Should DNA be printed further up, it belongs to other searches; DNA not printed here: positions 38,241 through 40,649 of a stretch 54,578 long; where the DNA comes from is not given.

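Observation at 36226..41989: Compact three-gene operon of unknown function next to the origin: PilX-N-anchored 717-aa protein, HAD/PEPCK-like fusion, 494-aa orphan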

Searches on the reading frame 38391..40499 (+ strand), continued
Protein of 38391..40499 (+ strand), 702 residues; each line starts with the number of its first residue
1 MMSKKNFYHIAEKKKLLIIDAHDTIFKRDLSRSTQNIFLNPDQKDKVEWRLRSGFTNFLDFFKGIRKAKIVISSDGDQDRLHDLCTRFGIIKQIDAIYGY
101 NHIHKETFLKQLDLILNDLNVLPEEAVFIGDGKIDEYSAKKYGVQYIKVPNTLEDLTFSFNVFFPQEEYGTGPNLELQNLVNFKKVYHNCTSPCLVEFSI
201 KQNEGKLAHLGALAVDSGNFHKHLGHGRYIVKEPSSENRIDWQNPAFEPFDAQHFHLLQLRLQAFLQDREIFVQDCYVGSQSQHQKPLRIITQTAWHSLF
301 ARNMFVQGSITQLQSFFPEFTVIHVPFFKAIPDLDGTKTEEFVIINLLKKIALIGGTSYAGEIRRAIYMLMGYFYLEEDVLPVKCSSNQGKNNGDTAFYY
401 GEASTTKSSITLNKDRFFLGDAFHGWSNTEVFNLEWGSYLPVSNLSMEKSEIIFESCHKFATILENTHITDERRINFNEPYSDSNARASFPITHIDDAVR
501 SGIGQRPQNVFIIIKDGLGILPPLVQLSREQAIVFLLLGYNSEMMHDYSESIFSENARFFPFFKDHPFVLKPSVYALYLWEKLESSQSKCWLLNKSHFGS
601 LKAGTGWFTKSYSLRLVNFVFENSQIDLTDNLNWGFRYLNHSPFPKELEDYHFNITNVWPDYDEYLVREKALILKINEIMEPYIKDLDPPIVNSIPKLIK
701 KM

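Call 16: search_solved_structures(query=window:38391-40499:+, show_alignments=2, max_evalue=0.00001)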
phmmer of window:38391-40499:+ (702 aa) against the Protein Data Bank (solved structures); distinct sequences matched with E-value up to 0.00001: 20.
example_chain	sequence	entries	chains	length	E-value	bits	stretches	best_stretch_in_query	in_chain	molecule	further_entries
1j3b_A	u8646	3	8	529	1.7e-91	310.8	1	180-606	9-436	ATP-dependent phosphoenolpyruvate carboxykinase | Phosphoenolpyruvate carboxykinase [ATP]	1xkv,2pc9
1ygg_A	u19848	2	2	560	3.8e-58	200.6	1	183-600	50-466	phosphoenolpyruvate carboxykinase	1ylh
6v2l_A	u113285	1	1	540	2e-54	188.3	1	192-603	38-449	Phosphoenolpyruvate carboxykinase (ATP)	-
11ko_A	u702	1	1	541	5.5e-54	186.8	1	194-603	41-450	Phosphoenolpyruvate carboxykinase (ATP)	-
1aq2_A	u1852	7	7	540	5.5e-54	186.8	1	194-603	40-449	PHOSPHOENOLPYRUVATE CARBOXYKINASE | Phosphoenolpyruvate carboxykinase [ATP]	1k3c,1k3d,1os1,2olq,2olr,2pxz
6com_A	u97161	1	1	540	5.5e-54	186.8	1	194-603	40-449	Phosphoenolpyruvate carboxykinase (ATP)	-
6crt_A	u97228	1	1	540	5.5e-54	186.8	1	194-603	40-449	Phosphoenolpyruvate carboxykinase (ATP)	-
1ayl_A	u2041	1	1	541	5.5e-54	186.8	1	194-603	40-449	PHOSPHOENOLPYRUVATE CARBOXYKINASE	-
6at4_A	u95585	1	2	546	5.7e-54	186.8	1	194-603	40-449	Phosphoenolpyruvate carboxykinase (ATP)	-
2py7_X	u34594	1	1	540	1.4e-53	185.4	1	194-603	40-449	Phosphoenolpyruvate carboxykinase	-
6at3_A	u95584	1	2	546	2e-53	184.9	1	194-603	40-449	Phosphoenolpyruvate carboxykinase (ATP)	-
6v2m_A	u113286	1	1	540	3.8e-53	184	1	203-603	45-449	Phosphoenolpyruvate carboxykinase (ATP)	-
6asi_A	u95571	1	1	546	3.9e-53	184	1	194-603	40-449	Phosphoenolpyruvate carboxykinase (ATP)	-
6at2_A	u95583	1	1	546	3.9e-53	184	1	194-603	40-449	Phosphoenolpyruvate carboxykinase (ATP)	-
6v2n_A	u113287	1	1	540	4.8e-53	183.7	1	194-603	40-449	Phosphoenolpyruvate carboxykinase (ATP)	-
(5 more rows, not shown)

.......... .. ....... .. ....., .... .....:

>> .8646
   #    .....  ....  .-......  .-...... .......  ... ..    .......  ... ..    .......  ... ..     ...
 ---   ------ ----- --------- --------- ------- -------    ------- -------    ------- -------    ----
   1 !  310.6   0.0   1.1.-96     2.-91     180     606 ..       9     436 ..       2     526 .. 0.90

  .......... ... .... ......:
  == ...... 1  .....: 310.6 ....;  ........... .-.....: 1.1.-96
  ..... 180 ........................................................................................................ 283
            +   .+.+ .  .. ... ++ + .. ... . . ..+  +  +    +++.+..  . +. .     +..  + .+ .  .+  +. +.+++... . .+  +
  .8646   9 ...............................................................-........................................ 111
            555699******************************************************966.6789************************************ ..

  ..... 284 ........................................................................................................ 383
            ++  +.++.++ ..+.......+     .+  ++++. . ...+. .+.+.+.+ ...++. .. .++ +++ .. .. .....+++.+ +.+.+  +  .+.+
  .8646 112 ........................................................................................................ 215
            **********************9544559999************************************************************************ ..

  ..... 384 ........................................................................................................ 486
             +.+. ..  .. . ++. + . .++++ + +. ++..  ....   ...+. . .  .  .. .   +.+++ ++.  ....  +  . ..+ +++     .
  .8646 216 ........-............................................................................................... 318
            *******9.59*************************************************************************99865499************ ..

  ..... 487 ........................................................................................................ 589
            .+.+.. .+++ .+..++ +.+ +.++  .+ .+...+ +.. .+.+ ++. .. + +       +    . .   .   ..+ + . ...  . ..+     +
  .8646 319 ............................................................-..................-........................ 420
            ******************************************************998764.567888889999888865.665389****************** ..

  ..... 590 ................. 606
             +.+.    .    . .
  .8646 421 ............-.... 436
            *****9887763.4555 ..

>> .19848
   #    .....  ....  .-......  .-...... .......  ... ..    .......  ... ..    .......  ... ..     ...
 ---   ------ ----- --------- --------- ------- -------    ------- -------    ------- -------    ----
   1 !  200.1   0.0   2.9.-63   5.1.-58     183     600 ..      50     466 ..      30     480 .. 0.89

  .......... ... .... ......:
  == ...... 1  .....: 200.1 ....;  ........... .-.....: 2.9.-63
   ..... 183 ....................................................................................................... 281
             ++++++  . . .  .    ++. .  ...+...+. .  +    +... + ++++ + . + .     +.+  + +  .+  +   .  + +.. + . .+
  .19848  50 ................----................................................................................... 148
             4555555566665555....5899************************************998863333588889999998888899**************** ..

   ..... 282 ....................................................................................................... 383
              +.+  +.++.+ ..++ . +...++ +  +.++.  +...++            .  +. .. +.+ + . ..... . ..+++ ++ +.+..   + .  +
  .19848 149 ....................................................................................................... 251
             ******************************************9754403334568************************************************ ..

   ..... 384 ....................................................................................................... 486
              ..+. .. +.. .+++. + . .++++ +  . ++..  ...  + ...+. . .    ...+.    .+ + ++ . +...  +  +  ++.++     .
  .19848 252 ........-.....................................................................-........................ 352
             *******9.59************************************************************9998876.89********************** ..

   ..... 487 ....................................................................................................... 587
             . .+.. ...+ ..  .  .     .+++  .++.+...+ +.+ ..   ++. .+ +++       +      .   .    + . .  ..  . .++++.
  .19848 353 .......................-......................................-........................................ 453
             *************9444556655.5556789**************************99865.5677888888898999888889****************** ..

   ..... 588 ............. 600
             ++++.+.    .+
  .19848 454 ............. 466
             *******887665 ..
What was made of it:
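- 38910..40481 (+): Pseudo-PEPCK domain of gene 2 (aa 174-697). Compared with the canonical enzyme:
- The P-loop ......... reads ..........
- KK becomes RR.
- MHCSAN becomes VKCSSN.
- GDDEHGW becomes GDAFHGW.
- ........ becomes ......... Residue-by-residue alignment to T. thermophilus PEPCK 1j3b (311 bits) and to 1ygg (call 16).
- Tried and rejected: By PDB scores the fusion also resembles the Thermus-type enzyme (1j3b, 311 bits) more than the E. coli type (187 bits) (call 16).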

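Call 24: find_encoding_contigs(protein=P0002, flank=10000, max_places=2)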
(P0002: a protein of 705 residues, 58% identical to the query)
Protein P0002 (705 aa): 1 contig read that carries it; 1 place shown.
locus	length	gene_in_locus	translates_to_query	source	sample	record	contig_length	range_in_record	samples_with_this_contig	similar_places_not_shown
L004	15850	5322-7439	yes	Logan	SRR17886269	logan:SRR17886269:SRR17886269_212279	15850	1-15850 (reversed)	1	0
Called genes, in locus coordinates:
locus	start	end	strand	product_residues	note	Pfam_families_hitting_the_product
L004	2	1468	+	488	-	?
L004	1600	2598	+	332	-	PF00316:FBPase, PF18913:FBPase_C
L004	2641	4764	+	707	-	-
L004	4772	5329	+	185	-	PF02834:LigT_PEase, PF13563:2_5_RNA_ligase2, PF02834:LigT_PEase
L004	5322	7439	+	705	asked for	PF13419:HAD_2 (weak), PF01293:PEPCK_ATP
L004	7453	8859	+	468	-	-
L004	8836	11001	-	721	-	PF01642:MM_CoA_mutase, PF02310:B12-binding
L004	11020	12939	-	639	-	PF01642:MM_CoA_mutase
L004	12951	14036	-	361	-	PF01208:URO-D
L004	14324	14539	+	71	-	-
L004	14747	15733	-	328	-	PF00490:ALAD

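Call 26: find_encoding_contigs(protein=P0017, flank=10000, max_places=2)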
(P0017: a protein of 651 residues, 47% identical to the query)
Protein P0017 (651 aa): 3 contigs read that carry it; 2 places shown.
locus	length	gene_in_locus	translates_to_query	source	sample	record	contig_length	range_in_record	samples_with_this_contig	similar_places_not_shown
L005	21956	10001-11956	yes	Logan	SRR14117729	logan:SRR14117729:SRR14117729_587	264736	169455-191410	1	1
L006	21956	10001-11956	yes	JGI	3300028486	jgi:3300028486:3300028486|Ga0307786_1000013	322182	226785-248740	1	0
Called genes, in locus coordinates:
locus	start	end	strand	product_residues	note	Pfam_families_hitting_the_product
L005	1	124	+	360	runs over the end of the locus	PF00199:Catalase (weak)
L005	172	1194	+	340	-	PF02912:Phe_tRNA-synt_N, PF01409:tRNA-synt_2d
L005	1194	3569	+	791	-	PF01588:tRNA_bind, PF03483:B3_4, PF03484:B5, PF17759:tRNA_synthFbeta, PF03147:FDX-ACB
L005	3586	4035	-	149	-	-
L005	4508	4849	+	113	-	PF01258:zf-dskA_traR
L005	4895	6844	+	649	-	PF02518:HATPase_c, PF00204:DNA_gyraseB, PF01751:Toprim, PF00986:DNA_gyraseB_C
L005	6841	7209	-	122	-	PF00892:EamA (faint)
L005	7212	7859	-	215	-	-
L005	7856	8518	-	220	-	-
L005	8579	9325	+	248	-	PF02621:VitK2_biosynth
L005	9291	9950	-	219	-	PF28303:LIC11874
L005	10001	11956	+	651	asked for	PF13419:HAD_2 (weak), PF01293:PEPCK_ATP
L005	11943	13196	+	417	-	-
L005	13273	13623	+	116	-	PF00436:SSB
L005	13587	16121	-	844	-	PF19864:Radical_SAM_N2, PF04055:Radical_SAM, PF10105:DUF2344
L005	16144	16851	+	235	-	PF00440:TetR_N, PF13305:TetR_C_33 (weak)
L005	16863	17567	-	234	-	PF04298:Zn_peptidase_2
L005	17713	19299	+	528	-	PF01266:DAO, PF16901:DAO_C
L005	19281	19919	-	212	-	-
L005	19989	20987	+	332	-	PF01008:IF-2B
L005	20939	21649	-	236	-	PF00596:Aldolase_II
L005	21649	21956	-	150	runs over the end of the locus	PF01242:PTPS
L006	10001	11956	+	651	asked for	PF13419:HAD_2 (weak), PF01293:PEPCK_ATP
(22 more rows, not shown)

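Call 27: find_encoding_contigs(protein=P0021, flank=10000, max_places=2)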
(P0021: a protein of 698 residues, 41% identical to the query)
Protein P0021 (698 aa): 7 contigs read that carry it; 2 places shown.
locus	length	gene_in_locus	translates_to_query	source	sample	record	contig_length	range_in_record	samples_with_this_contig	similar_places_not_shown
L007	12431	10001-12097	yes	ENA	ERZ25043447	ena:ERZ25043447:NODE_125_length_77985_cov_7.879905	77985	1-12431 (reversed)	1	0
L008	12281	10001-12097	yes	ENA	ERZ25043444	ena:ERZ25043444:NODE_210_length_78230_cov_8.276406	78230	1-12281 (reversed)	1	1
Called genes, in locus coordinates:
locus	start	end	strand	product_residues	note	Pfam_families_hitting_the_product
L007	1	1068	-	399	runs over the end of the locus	PF02423:OCD_Mu_crystall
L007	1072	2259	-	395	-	PF04955:HupE_UreJ (weak), PF13795:HupE_UreJ_2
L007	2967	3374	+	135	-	PF09361:Phasin_2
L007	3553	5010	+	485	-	PF13396:PLDc_N (weak), PF13091:PLDc_2, PF00614:PLDc (weak), PF13091:PLDc_2, PF00614:PLDc (weak)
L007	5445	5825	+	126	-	-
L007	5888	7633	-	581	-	PF07167:PhaC_N, PF00561:Abhydrolase_1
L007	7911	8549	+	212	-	PF00034:Cytochrom_C (faint), PF13442:Cytochrome_CBB3 (weak)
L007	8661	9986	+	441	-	-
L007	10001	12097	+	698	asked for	PF13419:HAD_2 (weak), PF01293:PEPCK_ATP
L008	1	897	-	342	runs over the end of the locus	PF02423:OCD_Mu_crystall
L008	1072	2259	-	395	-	PF04955:HupE_UreJ (weak), PF13795:HupE_UreJ_2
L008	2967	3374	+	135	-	PF09361:Phasin_2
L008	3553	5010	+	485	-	PF13396:PLDc_N (weak), PF13091:PLDc_2, PF00614:PLDc (weak), PF13091:PLDc_2, PF00614:PLDc (weak)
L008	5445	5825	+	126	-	-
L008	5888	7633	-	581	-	PF07167:PhaC_N, PF00561:Abhydrolase_1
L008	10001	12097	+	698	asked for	PF13419:HAD_2 (weak), PF01293:PEPCK_ATP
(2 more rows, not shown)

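Call 32: search_protein_families(library=padloc, proteins=[window:38391-40499:+], max_evalue=1)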
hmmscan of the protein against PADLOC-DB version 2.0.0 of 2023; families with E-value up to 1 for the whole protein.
window:38391-40499:+ (702 aa): 0 families

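Call 50: list_cluster_members(proteins=[P0001, P0121, P0166, P0003, P0012, P0016, P0136, P0156])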
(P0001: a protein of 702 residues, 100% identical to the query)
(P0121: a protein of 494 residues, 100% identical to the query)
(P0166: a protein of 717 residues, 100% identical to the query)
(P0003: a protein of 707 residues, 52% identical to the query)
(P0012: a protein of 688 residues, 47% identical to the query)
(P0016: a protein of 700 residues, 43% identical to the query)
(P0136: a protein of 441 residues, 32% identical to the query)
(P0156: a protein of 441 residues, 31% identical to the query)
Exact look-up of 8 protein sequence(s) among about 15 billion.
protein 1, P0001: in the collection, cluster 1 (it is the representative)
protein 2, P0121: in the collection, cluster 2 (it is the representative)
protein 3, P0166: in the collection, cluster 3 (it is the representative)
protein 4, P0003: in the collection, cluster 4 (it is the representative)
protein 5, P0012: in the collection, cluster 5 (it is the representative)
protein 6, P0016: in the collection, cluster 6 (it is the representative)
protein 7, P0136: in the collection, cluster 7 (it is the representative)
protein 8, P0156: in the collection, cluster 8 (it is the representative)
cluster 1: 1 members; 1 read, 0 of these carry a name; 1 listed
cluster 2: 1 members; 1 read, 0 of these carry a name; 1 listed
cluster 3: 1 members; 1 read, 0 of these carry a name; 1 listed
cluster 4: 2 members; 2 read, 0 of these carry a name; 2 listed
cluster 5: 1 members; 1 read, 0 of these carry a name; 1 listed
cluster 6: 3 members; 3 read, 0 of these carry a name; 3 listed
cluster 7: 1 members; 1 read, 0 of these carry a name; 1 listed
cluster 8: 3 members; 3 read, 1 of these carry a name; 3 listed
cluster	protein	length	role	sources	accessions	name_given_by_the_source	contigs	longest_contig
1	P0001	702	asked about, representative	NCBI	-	-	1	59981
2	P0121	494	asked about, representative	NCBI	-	-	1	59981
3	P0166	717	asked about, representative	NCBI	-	-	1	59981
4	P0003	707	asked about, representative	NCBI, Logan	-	-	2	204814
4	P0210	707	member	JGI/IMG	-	-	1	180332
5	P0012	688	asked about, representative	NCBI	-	-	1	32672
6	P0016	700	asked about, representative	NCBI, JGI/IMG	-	-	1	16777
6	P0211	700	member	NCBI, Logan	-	-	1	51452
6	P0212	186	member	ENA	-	-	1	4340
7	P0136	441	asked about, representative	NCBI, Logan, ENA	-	-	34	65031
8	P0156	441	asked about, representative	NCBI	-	-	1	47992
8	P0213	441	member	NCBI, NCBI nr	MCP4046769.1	MAG: hypothetical protein GY732_12375 [Gammaproteobacteria bacterium] | hypothetical protein [Gammaproteobacteria bacterium]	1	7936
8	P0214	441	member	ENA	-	-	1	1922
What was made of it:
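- Tried and rejected: The source organism could not be named. list_cluster_members gave no names for it either (call 50).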

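Call 55: search_protein_families(library=pfam, proteins=[L004:4772-5329:+, L004:2-1468:+], max_evalue=0.00001)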
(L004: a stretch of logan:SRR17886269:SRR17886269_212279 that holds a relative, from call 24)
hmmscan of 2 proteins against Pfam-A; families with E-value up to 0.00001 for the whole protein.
L004:4772-5329:+ (185 aa): 2 families
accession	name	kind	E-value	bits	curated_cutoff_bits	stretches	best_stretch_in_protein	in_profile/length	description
PF02834.22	LigT_PEase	-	1.3e-19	70.6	23.3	2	8-87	1-87/87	LigT like Phosphoesterase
PF13563.12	2_5_RNA_ligase2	-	3.7e-11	43.7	27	1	11-159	2-147/152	2'-5' RNA ligase superfamily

L004:2-1468:+ (488 aa): 2 families
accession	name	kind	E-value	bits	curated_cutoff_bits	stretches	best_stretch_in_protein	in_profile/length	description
PF01743.26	PolyA_pol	-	6.8e-35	120.6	23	1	60-179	1-125/126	Poly A polymerase head domain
PF12627.12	PolyA_pol_RNAbd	-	1e-10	41.7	22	1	208-269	2-60/64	Probable RNA and SrmB- binding site of polymerase A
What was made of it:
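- In L004 a LigT gene separates it from gene 2 (calls 24, 55).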

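Call 65: search_protein_families(library=pfam, proteins=[L001:12206-13480:+, L003:11940-13193:+, L004:7453-8859:+], max_evalue=10)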
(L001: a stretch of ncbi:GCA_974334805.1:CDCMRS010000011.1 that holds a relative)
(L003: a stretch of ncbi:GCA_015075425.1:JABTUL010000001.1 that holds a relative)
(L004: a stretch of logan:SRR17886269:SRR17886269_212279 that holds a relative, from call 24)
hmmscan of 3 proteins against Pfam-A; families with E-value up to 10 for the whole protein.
L001:12206-13480:+ (424 aa): 1 family
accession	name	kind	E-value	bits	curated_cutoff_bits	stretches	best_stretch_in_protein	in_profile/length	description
PF18211.6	Csm1_B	-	0.11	12.8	26.4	1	213-278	14-81/94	Csm1 subunit domain B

L003:11940-13193:+ (417 aa): 0 families

L004:7453-8859:+ (468 aa): 0 families
